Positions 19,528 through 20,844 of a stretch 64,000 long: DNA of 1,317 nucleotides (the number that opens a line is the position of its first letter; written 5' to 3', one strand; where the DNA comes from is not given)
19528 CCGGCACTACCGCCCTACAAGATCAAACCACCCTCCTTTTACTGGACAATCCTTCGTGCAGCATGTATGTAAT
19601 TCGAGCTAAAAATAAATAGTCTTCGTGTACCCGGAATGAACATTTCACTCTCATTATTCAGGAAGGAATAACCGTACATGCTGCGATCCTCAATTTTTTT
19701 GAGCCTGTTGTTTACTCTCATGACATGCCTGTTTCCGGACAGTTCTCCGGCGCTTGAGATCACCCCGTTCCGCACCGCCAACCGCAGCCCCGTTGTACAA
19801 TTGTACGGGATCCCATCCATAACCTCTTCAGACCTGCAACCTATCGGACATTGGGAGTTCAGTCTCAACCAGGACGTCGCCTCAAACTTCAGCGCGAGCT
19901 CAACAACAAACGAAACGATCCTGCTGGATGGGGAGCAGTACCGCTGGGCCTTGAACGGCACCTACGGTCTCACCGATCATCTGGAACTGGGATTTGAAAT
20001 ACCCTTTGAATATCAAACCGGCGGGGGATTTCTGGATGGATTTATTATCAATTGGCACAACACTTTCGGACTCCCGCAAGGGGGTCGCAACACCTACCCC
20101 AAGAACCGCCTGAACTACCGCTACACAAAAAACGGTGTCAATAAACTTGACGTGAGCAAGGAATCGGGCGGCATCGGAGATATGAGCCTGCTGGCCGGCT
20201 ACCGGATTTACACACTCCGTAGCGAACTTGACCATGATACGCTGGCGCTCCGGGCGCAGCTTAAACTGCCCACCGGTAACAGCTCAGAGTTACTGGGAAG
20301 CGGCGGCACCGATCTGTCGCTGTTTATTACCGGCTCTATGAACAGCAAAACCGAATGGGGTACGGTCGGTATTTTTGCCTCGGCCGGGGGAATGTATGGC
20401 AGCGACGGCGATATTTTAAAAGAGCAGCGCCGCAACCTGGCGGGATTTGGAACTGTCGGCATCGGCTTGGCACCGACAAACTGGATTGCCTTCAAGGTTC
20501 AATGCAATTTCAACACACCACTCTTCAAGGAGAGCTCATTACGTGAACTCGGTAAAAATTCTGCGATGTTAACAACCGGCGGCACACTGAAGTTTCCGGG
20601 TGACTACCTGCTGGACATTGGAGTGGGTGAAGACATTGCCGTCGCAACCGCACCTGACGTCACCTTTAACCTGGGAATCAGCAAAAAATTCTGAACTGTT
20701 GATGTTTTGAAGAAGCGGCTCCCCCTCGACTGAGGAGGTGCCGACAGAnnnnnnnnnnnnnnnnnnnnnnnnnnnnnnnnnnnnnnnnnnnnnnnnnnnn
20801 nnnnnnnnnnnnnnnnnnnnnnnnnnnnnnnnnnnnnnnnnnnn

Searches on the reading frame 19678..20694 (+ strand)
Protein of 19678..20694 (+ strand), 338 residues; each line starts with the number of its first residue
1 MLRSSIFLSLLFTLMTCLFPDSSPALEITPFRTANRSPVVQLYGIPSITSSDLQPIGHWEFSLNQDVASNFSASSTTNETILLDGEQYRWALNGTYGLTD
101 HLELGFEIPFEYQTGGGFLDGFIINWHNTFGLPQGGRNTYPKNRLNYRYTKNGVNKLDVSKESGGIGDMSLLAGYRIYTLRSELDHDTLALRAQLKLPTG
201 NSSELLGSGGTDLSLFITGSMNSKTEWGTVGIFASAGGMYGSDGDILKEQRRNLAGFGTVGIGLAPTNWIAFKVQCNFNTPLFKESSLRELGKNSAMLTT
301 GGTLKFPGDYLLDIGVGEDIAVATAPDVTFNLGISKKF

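Call 11: search_protein_families(library=pfam, proteins=[window:19678-20694:+], max_evalue=0.001)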
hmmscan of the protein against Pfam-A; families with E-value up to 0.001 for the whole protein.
window:19678-20694:+ (338 aa): 1 family
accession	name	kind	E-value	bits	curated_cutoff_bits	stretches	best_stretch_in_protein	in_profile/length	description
PF11383.14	DUF3187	-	5.6e-79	266.1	24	1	8-338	3-320/320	Protein of unknown function (DUF3187)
